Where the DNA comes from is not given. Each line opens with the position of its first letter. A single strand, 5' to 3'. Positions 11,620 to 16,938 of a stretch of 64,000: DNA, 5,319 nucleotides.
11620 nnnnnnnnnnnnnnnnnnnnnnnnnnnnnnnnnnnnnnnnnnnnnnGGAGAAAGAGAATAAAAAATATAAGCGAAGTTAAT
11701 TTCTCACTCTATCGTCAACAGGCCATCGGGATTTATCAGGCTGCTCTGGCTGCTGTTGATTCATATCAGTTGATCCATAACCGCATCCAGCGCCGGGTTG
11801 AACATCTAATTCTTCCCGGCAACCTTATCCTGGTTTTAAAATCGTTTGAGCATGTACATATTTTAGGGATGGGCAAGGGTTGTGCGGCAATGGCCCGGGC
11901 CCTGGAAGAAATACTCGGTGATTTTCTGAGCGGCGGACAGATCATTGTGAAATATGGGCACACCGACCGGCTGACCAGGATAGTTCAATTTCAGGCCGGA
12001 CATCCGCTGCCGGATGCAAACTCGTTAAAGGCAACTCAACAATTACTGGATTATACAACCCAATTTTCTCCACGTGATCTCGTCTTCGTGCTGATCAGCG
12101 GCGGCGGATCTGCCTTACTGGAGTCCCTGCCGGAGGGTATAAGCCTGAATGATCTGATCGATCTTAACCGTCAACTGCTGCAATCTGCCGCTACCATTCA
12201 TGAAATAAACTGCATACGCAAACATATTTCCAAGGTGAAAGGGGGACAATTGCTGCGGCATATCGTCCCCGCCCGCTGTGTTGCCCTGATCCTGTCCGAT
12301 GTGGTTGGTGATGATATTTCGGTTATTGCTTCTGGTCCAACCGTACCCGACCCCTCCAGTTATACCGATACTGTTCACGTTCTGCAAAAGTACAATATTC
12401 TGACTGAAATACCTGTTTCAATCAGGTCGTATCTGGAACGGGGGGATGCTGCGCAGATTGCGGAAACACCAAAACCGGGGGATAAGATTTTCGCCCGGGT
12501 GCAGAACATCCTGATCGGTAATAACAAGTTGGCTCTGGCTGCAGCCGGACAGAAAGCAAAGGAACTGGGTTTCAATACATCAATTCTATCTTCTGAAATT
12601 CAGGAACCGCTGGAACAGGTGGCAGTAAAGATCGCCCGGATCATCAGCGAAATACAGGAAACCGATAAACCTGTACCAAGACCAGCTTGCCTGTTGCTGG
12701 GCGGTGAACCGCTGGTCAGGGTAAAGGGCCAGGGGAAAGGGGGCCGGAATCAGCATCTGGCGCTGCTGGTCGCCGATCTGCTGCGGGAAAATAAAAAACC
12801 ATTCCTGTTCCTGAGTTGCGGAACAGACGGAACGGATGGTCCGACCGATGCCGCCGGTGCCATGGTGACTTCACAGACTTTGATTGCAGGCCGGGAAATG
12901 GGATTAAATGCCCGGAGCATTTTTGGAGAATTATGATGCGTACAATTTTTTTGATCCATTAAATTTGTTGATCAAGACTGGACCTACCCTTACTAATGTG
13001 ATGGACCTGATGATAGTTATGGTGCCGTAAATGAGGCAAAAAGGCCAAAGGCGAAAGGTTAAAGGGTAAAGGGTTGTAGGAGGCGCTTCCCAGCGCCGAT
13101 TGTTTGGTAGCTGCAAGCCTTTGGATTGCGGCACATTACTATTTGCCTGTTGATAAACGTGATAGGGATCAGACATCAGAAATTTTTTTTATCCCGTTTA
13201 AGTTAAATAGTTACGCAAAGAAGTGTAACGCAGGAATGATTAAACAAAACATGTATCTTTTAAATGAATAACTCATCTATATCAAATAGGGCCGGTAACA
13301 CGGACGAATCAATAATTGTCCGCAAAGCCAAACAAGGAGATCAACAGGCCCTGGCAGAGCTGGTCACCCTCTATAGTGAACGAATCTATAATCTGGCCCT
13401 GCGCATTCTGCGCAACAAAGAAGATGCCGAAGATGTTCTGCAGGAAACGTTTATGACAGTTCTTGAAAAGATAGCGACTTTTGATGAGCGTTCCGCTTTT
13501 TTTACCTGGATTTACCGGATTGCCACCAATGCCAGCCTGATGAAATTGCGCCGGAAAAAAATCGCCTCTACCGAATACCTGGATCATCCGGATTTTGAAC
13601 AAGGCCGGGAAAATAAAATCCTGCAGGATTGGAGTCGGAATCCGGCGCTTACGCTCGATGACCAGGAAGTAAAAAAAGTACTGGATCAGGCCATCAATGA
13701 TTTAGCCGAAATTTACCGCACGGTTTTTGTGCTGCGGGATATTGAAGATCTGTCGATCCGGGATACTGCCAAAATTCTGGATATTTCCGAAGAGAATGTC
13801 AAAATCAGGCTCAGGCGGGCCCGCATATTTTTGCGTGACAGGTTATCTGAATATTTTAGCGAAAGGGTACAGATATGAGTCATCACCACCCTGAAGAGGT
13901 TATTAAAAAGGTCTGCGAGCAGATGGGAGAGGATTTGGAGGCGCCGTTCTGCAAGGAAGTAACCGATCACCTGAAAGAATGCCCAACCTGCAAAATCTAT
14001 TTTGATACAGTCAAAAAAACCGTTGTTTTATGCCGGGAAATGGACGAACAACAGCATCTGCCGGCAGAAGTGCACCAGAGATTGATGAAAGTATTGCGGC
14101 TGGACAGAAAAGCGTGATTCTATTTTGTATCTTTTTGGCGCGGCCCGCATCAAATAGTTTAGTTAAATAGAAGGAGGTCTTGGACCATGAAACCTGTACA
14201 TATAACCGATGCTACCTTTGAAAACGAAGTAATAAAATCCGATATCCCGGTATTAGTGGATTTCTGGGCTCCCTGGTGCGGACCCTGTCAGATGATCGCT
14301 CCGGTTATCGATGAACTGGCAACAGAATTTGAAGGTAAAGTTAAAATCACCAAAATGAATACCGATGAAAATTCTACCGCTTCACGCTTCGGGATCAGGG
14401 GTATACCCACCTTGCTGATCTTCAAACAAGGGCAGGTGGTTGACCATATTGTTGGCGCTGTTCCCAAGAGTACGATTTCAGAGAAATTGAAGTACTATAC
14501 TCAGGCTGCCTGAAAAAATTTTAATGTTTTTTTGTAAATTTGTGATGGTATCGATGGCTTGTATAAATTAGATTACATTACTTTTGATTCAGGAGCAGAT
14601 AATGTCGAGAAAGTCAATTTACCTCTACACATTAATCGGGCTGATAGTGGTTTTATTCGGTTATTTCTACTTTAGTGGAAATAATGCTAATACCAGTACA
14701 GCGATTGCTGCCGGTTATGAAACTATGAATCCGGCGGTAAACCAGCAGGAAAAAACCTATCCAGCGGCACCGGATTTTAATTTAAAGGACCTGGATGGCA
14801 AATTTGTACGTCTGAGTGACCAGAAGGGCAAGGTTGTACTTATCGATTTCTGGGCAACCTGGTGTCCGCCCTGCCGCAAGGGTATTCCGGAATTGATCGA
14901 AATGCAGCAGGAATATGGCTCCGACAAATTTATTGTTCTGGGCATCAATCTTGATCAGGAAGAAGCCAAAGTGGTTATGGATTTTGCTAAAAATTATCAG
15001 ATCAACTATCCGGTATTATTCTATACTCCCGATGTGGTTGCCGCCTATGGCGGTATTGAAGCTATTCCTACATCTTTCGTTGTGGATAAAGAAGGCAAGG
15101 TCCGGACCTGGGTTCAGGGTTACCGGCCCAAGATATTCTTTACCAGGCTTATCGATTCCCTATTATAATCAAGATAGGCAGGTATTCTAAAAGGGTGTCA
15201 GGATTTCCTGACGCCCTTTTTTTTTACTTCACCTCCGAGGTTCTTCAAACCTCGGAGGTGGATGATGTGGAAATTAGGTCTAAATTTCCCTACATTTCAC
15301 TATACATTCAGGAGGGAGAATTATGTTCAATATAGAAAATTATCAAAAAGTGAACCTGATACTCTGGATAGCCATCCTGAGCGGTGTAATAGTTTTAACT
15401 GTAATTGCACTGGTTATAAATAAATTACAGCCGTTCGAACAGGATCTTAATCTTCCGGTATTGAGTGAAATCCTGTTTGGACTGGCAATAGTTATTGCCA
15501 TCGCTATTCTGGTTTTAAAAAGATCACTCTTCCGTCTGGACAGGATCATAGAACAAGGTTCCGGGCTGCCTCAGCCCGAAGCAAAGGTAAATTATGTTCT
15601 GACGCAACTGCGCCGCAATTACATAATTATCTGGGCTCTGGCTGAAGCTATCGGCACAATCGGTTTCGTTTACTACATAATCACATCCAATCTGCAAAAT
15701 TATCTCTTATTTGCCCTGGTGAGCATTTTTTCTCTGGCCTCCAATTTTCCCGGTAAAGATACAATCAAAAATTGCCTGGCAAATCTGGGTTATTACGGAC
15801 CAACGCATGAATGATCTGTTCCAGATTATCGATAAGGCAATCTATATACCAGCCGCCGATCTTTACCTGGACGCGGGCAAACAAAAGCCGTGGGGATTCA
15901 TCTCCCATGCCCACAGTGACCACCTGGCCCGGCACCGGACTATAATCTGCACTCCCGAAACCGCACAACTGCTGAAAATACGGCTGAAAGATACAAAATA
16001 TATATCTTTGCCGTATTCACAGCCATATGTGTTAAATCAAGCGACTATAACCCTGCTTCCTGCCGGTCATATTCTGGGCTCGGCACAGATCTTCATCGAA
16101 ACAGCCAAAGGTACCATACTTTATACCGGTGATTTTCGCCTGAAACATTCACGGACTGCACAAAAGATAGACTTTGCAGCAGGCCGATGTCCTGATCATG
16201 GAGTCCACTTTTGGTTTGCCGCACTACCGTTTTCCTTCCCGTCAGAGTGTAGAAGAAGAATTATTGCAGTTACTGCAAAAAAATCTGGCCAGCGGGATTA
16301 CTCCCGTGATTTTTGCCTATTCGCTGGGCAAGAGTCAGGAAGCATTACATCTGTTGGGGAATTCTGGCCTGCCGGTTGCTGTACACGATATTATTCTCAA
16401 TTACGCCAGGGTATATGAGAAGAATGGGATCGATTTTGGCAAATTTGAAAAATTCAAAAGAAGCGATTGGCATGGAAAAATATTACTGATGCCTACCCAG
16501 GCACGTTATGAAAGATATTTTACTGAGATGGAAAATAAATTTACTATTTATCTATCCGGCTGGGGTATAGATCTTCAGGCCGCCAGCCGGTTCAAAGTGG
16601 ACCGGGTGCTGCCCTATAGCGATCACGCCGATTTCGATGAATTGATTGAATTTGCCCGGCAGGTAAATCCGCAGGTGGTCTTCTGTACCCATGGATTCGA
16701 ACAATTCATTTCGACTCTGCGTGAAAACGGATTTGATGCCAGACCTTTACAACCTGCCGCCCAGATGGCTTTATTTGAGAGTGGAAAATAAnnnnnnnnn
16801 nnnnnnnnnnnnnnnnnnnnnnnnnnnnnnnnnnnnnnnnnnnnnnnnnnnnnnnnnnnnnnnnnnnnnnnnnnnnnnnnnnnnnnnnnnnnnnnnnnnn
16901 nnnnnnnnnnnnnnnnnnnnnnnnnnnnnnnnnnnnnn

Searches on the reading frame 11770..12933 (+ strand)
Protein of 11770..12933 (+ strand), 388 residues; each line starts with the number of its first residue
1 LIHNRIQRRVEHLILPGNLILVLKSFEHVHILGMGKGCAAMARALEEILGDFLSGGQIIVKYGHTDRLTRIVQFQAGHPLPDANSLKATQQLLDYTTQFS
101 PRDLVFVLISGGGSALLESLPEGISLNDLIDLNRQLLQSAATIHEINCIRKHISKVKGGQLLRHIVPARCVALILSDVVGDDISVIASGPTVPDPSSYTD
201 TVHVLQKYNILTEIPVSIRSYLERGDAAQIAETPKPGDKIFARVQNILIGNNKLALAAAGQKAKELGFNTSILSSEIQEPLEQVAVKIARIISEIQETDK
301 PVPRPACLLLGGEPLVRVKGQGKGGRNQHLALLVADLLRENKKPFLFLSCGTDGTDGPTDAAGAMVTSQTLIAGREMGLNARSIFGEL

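Call 56: search_protein_families(library=pfam, max_evalue=0.00001, proteins=[window:11770-12933:+])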
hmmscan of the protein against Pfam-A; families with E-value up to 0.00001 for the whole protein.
window:11770-12933:+ (388 aa): 2 families
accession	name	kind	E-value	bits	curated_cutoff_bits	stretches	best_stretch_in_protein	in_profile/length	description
PF13660.11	DUF4147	-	8.2e-75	251.7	23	1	21-223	34-234/234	Domain of unknown function (DUF4147)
PF05161.18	MOFRL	-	1.3e-23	83.6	28.3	1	306-383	1-77/106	MOFRL family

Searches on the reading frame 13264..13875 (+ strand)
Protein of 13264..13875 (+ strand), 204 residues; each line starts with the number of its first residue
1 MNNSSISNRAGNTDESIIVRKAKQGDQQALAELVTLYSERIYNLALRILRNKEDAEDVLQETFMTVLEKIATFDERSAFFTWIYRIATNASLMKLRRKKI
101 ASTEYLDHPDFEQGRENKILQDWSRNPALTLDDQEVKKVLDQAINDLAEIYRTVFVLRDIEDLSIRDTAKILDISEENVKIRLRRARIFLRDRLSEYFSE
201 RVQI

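Call 60: search_protein_families(library=pfam, max_evalue=0.001, proteins=[window:13264-13875:+])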
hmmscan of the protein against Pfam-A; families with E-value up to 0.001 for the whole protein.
window:13264-13875:+ (204 aa): 6 families
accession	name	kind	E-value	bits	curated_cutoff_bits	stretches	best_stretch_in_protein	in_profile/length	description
PF04542.20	Sigma70_r2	-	2e-18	66.4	24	1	33-99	1-69/71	Sigma-70 region 2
PF08281.18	Sigma70_r4_2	-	3.4e-15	55.8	25.7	1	139-188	3-52/54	Sigma-70, region 4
PF12645.13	HTH_16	-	1.5e-09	38.2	22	1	18-74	3-65/65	Helix-turn-helix domain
PF04545.22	Sigma70_r4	-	1.1e-08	34.9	24.1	1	143-187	1-45/50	Sigma-70, region 4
PF07638.17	Sigma70_ECF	-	3.2e-06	27.6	21.1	1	16-195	5-184/185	ECF sigma factor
PF22233.2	PhyR_sigma-like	-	8.4e-05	22.7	27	0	152-181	9-38/50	Response regulator PhyR, sigma-like domain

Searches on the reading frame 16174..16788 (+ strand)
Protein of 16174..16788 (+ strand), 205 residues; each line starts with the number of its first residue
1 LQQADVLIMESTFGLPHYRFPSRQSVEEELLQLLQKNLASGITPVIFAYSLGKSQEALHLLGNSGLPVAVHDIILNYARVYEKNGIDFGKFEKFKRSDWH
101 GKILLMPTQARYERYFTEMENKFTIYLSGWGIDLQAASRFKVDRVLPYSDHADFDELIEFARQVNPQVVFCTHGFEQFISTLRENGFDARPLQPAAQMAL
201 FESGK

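Call 60: search_protein_families(library=pfam, max_evalue=0.001, proteins=[window:16174-16788:+])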
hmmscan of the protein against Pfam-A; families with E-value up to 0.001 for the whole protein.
window:16174-16788:+ (205 aa): 1 family
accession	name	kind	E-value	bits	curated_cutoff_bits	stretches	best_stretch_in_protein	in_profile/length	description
PF07521.17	RMMBL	-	5.1e-07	30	21.6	1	141-184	7-50/63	Zn-dependent metallo-hydrolase RNA specificity domain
